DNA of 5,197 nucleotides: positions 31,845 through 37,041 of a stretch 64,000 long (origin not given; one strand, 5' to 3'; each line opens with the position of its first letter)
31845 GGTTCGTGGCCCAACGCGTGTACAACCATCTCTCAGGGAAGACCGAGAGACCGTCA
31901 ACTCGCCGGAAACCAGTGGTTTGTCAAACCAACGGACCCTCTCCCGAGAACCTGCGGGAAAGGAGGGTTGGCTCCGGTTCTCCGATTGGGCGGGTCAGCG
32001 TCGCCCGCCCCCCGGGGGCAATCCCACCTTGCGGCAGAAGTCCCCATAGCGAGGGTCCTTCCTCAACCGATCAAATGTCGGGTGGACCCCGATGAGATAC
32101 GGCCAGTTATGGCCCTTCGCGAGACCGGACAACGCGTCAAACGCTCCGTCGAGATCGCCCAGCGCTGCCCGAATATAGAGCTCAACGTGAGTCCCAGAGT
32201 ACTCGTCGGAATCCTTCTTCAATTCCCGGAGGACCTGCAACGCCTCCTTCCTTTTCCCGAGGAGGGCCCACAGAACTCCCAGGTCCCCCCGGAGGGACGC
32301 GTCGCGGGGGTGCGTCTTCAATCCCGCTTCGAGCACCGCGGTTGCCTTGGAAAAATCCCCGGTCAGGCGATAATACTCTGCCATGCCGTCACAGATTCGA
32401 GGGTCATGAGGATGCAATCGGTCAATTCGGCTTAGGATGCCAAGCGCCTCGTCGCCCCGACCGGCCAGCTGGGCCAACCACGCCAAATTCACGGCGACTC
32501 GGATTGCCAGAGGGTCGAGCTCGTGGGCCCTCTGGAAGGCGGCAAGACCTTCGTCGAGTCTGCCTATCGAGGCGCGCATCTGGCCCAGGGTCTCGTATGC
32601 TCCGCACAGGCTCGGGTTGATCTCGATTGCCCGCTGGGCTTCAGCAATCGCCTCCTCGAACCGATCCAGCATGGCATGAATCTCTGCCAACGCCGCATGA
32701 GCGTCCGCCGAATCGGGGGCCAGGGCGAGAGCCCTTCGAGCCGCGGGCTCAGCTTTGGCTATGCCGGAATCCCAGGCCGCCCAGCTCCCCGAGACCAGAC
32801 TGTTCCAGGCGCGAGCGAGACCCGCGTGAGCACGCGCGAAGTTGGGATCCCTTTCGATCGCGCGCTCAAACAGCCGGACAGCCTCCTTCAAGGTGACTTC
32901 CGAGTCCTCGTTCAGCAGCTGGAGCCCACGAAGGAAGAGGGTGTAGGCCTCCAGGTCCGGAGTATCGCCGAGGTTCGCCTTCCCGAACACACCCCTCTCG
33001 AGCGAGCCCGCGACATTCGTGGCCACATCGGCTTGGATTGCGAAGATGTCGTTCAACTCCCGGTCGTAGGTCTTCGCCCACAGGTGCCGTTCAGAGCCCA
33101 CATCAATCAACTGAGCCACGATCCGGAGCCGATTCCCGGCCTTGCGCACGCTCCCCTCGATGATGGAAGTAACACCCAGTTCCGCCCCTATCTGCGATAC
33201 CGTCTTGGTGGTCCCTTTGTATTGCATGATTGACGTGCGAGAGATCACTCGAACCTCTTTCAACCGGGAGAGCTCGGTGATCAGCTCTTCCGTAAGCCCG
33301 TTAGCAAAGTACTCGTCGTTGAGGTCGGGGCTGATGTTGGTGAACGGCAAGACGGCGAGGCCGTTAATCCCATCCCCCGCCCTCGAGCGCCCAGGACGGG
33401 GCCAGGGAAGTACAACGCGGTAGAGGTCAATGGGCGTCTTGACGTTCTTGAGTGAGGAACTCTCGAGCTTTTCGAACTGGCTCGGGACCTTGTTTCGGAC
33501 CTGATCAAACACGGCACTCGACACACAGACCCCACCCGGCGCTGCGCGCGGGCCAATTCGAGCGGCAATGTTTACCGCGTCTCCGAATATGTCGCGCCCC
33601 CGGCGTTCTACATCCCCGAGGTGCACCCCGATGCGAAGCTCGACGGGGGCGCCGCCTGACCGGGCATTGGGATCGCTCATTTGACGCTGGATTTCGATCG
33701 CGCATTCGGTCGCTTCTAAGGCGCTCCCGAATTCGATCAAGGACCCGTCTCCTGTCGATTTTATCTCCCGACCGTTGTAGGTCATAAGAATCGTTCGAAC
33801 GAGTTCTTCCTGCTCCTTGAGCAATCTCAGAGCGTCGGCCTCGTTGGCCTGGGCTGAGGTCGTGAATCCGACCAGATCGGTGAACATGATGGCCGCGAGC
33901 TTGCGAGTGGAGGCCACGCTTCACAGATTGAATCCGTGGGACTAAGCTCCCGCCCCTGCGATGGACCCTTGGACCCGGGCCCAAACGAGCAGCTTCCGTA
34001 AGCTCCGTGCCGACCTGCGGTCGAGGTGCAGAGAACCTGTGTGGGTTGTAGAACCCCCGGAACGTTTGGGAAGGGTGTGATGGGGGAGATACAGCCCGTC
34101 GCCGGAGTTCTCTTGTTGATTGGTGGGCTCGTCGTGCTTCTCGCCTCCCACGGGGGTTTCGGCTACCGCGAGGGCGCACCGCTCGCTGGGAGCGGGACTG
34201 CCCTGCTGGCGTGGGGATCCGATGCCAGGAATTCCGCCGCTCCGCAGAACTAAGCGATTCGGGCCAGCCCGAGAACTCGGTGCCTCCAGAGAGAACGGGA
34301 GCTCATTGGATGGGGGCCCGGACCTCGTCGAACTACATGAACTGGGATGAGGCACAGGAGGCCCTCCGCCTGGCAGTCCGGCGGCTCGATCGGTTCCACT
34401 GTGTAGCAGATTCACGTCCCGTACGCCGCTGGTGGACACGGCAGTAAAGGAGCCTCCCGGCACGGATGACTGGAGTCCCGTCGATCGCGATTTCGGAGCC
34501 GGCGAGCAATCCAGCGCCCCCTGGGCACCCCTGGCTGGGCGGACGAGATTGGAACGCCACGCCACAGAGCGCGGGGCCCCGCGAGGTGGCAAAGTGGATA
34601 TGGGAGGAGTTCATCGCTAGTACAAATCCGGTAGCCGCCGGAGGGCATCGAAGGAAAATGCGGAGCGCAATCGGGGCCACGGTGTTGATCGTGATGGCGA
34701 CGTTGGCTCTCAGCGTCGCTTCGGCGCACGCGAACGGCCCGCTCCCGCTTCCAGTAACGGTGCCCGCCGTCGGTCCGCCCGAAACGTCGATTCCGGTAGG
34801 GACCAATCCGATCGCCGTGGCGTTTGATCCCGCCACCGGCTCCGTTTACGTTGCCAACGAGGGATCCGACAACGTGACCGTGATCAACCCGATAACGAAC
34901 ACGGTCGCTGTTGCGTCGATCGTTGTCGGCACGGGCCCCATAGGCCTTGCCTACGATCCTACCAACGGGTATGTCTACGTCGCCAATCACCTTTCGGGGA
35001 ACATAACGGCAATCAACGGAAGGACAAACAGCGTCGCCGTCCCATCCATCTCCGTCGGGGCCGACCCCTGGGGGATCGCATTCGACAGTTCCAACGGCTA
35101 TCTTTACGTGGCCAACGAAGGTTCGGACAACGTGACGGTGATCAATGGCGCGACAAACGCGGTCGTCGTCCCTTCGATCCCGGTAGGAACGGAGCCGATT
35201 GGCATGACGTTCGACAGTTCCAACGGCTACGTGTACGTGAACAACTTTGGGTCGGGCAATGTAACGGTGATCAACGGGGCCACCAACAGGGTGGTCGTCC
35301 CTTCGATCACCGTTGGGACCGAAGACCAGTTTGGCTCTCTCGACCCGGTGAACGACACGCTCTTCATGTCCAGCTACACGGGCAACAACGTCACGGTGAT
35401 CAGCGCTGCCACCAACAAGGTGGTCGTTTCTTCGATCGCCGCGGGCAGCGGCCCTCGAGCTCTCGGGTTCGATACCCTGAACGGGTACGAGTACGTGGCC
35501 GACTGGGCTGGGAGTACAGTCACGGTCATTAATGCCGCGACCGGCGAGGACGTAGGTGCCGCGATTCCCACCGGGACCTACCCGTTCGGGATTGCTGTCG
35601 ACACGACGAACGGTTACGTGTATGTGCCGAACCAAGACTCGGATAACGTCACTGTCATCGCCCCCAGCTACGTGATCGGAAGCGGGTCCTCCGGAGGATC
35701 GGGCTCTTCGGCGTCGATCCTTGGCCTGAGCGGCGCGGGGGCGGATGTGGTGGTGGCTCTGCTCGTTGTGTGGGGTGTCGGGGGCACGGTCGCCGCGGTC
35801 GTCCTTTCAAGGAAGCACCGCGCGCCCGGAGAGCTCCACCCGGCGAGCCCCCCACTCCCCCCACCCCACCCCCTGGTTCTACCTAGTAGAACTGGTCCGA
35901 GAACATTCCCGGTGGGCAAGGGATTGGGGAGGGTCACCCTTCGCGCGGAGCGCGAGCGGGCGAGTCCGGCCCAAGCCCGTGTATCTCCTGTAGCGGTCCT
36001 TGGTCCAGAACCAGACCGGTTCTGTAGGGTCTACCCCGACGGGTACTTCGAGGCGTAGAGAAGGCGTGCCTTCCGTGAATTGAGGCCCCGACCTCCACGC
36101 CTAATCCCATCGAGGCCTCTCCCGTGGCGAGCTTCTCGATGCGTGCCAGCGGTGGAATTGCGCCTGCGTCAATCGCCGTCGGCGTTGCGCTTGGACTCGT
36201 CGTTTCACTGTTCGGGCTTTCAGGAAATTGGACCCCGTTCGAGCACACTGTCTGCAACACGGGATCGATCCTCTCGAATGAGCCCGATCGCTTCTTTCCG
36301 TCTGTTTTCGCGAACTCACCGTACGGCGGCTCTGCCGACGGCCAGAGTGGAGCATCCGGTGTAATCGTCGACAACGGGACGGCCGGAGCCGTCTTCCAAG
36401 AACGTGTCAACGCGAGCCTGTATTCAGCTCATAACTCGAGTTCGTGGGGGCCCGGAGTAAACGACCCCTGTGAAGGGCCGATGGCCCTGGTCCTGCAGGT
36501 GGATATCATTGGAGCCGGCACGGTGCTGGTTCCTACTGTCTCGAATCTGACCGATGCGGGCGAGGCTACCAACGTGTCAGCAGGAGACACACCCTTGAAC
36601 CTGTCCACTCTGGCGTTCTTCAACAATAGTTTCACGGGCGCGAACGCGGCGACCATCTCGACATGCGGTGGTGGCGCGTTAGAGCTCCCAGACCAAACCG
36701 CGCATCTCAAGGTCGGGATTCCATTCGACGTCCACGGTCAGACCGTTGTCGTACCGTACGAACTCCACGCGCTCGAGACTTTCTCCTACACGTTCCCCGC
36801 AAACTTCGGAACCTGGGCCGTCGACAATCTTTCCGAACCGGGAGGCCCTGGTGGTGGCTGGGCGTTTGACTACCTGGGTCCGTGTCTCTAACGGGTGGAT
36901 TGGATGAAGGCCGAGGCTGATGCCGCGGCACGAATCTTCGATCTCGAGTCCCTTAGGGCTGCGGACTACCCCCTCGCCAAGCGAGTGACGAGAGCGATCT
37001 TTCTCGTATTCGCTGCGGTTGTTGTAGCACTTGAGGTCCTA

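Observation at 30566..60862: A ~30-kb island dominated by anchored extracellular proteins and two acid-protease families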

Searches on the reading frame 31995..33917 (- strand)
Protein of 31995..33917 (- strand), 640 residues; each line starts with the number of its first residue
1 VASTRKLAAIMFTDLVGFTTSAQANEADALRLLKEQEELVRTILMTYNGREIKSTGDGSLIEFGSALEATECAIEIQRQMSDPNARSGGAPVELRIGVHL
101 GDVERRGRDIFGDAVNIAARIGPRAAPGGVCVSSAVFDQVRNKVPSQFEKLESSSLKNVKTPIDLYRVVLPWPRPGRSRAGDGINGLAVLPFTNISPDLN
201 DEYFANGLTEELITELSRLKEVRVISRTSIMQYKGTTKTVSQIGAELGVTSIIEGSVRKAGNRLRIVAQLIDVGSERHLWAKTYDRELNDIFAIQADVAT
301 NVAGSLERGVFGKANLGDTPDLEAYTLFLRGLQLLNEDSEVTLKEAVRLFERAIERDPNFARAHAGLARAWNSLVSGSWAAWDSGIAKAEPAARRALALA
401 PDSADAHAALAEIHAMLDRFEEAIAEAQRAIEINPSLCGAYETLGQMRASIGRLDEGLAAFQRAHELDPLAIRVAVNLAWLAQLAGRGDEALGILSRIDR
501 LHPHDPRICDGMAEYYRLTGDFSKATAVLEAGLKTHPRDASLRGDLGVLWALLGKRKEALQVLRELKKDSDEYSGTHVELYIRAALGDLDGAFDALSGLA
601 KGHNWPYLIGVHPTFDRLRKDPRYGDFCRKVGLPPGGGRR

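Call 4: search_protein_families(library=pfam, proteins=[window:31995-33917:-], max_evalue=0.01)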
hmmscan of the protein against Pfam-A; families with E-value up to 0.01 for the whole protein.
window:31995-33917:- (640 aa): 20 families
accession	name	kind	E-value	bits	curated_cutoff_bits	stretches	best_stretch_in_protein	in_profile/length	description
PF14559.12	TPR_19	-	1.5e-23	83.3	25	4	452-508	5-61/68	Tetratricopeptide repeat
PF13432.12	TPR_16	-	2.7e-17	63.3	32.7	3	386-436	13-63/65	Tetratricopeptide repeat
PF07719.23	TPR_2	-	6.2e-17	60.7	27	1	404-436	1-33/34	Tetratricopeptide repeat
PF13428.12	TPR_14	-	9.8e-17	60.2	23.5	1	511-547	6-42/44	Tetratricopeptide repeat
PF13431.12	TPR_17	-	6.5e-15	54.5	24.4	1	394-425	3-34/34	Tetratricopeptide repeat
PF13414.12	TPR_11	-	6.4e-14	51.8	26.8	0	419-446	9-36/42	TPR repeat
PF00515.34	TPR_1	-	6.7e-14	51.5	27.8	1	404-436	1-33/34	Tetratricopeptide repeat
PF00211.25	Guanylate_cyc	-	1.3e-13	51.4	21.9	1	8-158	9-172/183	Adenylate and Guanylate cyclase catalytic domain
PF13181.12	TPR_8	-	8.5e-10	38.5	25.7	0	404-436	1-33/34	Tetratricopeptide repeat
PF13371.12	TPR_9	-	3.8e-08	33.7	35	2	520-563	9-52/73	Tetratricopeptide repeat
PF13424.12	TPR_12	-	1e-07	32.5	30.1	1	440-495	5-68/77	Tetratricopeptide repeat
PF13429.12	TPR_15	-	5.4e-07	29.7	26.2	1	458-573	101-211/280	Tetratricopeptide repeat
PF23914.1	TPR_CcmH_CycH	-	7.2e-07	29.6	42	1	443-539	55-154/158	Cytochrome c-type biogenesis protein H TPR domain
PF12895.13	ANAPC3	-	2.7e-06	28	27.2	1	387-463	6-81/82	Anaphase-promoting complex, cyclosome, subunit 3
PF13174.12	TPR_6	-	4.5e-06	27.4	26.3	0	546-568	6-28/33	Tetratricopeptide repeat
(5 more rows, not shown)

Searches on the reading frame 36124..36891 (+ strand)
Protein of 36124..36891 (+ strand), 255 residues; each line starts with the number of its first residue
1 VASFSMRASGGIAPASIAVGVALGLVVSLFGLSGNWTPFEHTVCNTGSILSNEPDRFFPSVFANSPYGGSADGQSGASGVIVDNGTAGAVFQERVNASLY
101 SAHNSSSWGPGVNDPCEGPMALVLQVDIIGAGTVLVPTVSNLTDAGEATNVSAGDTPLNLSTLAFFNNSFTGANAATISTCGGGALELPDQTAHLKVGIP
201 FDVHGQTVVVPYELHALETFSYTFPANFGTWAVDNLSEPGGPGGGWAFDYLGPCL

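Call 4: search_protein_families(library=pfam, proteins=[window:36124-36891:+], max_evalue=0.01)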
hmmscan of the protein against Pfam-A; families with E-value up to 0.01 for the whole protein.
window:36124-36891:+ (255 aa): 0 families

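Call 97: search_protein_families(library=ncbifam, proteins=[window:36124-36891:+], max_evalue=0.001)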
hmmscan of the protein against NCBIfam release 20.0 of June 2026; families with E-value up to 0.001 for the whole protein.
window:36124-36891:+ (255 aa): 0 families

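Call 99: find_homologous_proteins(query=window:36124-36891:+, max_evalue=0.00001)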
Query window:36124-36891:+ (255 aa): 72 proteins with E <= 0.00001 among 2750 candidates.
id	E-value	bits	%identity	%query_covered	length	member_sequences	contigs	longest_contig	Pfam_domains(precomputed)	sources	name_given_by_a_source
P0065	2.7e-162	557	100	98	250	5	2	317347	-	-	-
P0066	3.1e-89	317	59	98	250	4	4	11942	-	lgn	-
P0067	4.2e-71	258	50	100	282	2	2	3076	-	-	-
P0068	2.1e-61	226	49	90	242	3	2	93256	-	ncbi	ncbi:MAG: hypothetical protein ACLQC7_05470 [Thermoplasmata archaeon]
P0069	6.3e-58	214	47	90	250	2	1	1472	-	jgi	-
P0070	3.3e-56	209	46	95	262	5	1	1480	-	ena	-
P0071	9.5e-56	207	44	100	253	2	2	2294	-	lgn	-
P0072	9.7e-56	207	45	94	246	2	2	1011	-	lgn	-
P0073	1.6e-55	207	47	94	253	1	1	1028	-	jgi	jgi:hypothetical protein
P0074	6.0e-54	201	46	90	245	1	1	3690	-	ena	-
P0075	1.2e-52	197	43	94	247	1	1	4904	-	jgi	jgi:hypothetical protein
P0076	5.4e-51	192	44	91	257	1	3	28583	-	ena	-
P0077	1.9e-50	190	42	93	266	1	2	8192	-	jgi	jgi:hypothetical protein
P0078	3.4e-44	169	39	98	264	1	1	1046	-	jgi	jgi:hypothetical protein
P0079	6.7e-40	155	42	95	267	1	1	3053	-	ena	-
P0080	1.4e-39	154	40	100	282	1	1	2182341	-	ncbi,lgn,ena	-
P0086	3.1e-37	147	36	93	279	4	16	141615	-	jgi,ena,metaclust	jgi:hypothetical protein|metaclust:\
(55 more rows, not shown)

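Call 100: find_encoding_contigs(protein=P0068, flank=6000, max_places=1)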
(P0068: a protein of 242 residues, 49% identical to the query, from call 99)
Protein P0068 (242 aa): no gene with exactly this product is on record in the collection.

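Call 101: find_encoding_contigs(protein=P0080, flank=6000, max_places=1)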
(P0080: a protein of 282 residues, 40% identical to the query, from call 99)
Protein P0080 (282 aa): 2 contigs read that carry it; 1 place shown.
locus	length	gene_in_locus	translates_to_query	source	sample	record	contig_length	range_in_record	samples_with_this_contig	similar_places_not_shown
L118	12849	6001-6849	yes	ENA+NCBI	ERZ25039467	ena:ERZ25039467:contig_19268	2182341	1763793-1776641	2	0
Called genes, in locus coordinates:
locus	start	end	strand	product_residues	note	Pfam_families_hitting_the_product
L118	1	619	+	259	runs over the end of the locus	-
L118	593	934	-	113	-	-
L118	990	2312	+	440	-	PF01609:DDE_Tnp_1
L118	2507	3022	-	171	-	PF01844:HNH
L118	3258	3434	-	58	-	-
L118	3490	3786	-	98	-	-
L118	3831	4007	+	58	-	-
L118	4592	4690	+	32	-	-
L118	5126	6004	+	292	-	-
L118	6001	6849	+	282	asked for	-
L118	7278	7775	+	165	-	-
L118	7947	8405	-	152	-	-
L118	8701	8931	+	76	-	-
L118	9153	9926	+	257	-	-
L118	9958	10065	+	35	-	-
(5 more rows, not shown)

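Call 102: find_encoding_contigs(protein=P0086, flank=6000, max_places=3)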
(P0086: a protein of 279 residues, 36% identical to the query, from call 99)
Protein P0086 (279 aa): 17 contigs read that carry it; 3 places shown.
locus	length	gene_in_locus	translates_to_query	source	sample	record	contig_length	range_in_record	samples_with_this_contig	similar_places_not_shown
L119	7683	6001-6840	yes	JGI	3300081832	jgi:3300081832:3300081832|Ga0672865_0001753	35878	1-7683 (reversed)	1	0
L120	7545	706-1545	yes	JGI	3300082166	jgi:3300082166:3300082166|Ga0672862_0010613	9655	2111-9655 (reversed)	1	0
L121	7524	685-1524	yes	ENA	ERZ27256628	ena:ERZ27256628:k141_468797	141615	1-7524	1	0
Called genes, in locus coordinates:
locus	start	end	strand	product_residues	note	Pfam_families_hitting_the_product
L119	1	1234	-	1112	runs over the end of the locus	PF03833:PolC_DP2_N, PF24844:PolC_DP2_central, PF24846:PolC_DP2_cat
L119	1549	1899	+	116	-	PF08922:DUF1905, PF13376:OmdA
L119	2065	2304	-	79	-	PF01638:HxlR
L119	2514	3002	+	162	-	PF01451:LMWPc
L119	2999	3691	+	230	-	PF00230:MIP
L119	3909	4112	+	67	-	-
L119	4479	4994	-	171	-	PF13358:DDE_3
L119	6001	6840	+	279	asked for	-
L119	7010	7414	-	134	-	-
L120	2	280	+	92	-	?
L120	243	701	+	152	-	-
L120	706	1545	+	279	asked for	-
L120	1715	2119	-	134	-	-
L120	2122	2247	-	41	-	-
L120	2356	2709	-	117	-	-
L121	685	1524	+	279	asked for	-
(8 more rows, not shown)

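Call 111: predict_structure(alignment_id=A3)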
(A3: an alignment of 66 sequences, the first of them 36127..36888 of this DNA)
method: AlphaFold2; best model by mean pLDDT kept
length: 254 residues; sequences in the alignment: 66
mean_pLDDT: 93.4   pTM: 0.81
mean pLDDT of the five models: 93.4, 93.1, 92.4, 92.4, 91.1
residues with pLDDT >= 90: 217; 70-90: 25; 50-70: 12; < 50: 0
segments of 3 or more residues with pLDDT < 50: none
pLDDT, mean of each block of 10 residues (from residue 1): 61 83 87 80 98 96 98 96 98 97 95 96 92 94 96 93 96 98 98 97 98 96 99 95 97 97
secondary structure, 60 per line:
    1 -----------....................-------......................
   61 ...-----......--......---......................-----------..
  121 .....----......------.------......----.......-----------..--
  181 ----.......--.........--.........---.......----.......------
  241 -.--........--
elements in order: H12-31 E39-63 E69-74 E77-82 E86-107 E119-125 E130-135 E149-151 E162-165 E185-191 E194-202 E205-213 E217-223 E228-234 E245-252

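Call 113: fold_search(model_id=the predicted structure, library=pdb)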
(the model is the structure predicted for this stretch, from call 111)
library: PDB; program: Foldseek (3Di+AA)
matches with E <= 10: 483; with E <= 0.001: 0
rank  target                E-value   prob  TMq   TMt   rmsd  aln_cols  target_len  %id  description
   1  3myx_A                1.8e-02  0.16  0.13  0.14  19.7       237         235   12  Crystal structure of a PSPTO_0244 (Protein with unknown function which belongs to Pfam DUF861 family) from Pseudomonas (released 2010-06-09)
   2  4hlt                  5.0e-02  0.05  0.10  0.10  22.5       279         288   10  Crystal structure of ferric E32V Pirin (released 2013-05-29)
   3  1j1l                  7.1e-02  0.06  0.11  0.10  21.4       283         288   10  Crystal structure of human Pirin: a Bcl-3 and Nuclear factor I interacting protein and a cupin superfamily member (released 2003-12-16)
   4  5jct                  9.2e-02  0.05  0.12  0.11  20.1       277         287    9  Crystal Structure of Human Pirin in complex with a Chemical Probe pyrrolidine 24 (released 2017-01-11)
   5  6bo3_B                1.0e-01  0.06  0.11  0.14  24.0       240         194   10  Structure Determination of A223, a turret protein in Sulfolobus turreted icosahedral virus, using an iterative hybrid  (released 2018-11-21)
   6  7te5_A                1.1e-01  0.06  0.12  0.11  22.1       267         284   11  Crystal Structure of the Pirin Family Protein Redox-sensitive Bicupin YhaK from Yersinia pestis (released 2022-01-12)
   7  9fzn_A                1.2e-01  0.08  0.14  0.11  17.8       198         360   14  25-phosphosteroid lyase (25-PSL) (released 2026-01-14)
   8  7xca_A                1.3e-01  0.06  0.11  0.12  20.6       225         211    9  Crystal structure of the porcine astrovirus capsid spike domain (released 2023-03-29)
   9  7tg5_A                1.4e-01  0.08  0.15  0.14  21.1       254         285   11  Crystal Structure of the Pirin Family Protein Redox-sensitive Bicupin YhaK in the Presence of Fe Ion from Yersinia pes (released 2022-01-19)
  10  2vec                  1.7e-01  0.06  0.13  0.14  19.7       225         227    9  The crystal structure of the protein YhaK from Escherichia coli (released 2008-07-01)
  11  6bo3_A                2.0e-01  0.04  0.12  0.14  24.4       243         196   11  Structure Determination of A223, a turret protein in Sulfolobus turreted icosahedral virus, using an iterative hybrid  (released 2018-11-21)
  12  8a94_C                2.1e-01  0.05  0.14  0.06  23.3       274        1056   11  SARS CoV2 Spike in the 2-up state in complex with Fab47. (released 2023-05-03)
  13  3h0o                  2.3e-01  0.03  0.10  0.10  23.6       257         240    8  The importance of CH-Pi stacking interactions between carbohydrate and aromatic residues in truncated Fibrobacter succin (released 2010-04-21)
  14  7a5s_A                2.3e-01  0.01  0.07  0.05  21.8       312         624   12  Complex of SARS-CoV-2 spike and CR3022 Fab (Homogeneous Refinement) (released 2020-09-16)
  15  2ich_A                2.5e-01  0.04  0.11  0.08  20.0       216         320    8  CRYSTAL STRUCTURE OF A PUTATIVE ATTH (NE1406) FROM NITROSOMONAS EUROPAEA AT 2.00 A RESOLUTION (released 2006-10-03)
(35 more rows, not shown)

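Call 115: fold_search(model_id=the predicted structure, library=viral)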
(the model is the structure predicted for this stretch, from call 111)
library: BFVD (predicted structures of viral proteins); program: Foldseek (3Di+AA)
matches with E <= 10: 521; with E <= 0.001: 0
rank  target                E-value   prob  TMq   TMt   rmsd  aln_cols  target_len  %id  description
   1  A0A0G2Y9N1            3.7e-02  0.06  0.10  0.10  23.4       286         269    5  Proliferating cell nuclear antigen [Acanthamoeba polyphaga mimivirus Kroon]
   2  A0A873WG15            5.6e-02  0.04  0.10  0.08  23.4       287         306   12  Uncharacterized protein [Providencia phage Kokobel1]
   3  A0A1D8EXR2            6.6e-02  0.06  0.11  0.05  25.3       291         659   10  Lipase [Mycobacterium phage Kersh]
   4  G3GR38                1.2e-01  0.09  0.14  0.15  16.7       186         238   10  UL4 [anatid alphaherpesvirus 1]
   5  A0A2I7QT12            1.2e-01  0.04  0.11  0.13  26.0       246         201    9  Uncharacterized protein [Vibrio phage 1.057.O._10N.261.46.B12]
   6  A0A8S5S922            1.4e-01  0.05  0.11  0.05  27.7       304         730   10  Tail-collar fiber protein [Caudovirales sp. ctTVN2]
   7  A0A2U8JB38            1.5e-01  0.07  0.11  0.11  23.8       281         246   11  (no name in the UniProt tables at hand)
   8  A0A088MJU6            1.6e-01  0.06  0.10  0.11  20.2       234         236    8  Uncharacterized protein [Rose leaf rosette-associated virus]
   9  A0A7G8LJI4            1.7e-01  0.06  0.08  0.08  16.9        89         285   15  (no name in the UniProt tables at hand)
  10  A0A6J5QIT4            1.7e-01  0.03  0.09  0.10  22.6       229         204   11  Uncharacterized protein [uncultured Caudovirales phage]
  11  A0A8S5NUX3            1.8e-01  0.16  0.12  0.18  19.5       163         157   10  Uncharacterized protein [Siphoviridae sp. ctnMb19]
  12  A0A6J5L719            1.8e-01  0.04  0.11  0.14  20.7       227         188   10  COG1741 Pirin-related protein [uncultured Caudovirales phage]
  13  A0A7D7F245            1.9e-01  0.13  0.12  0.10  18.7       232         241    8  (no name in the UniProt tables at hand)
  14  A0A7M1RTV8            1.9e-01  0.06  0.11  0.04  25.6       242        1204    8  YomR-like protein [uncultured phage cr125_1]
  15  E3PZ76                1.9e-01  0.03  0.10  0.09  22.7       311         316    9  Uncharacterized protein [Roseovarius sp. 217 phage 1]
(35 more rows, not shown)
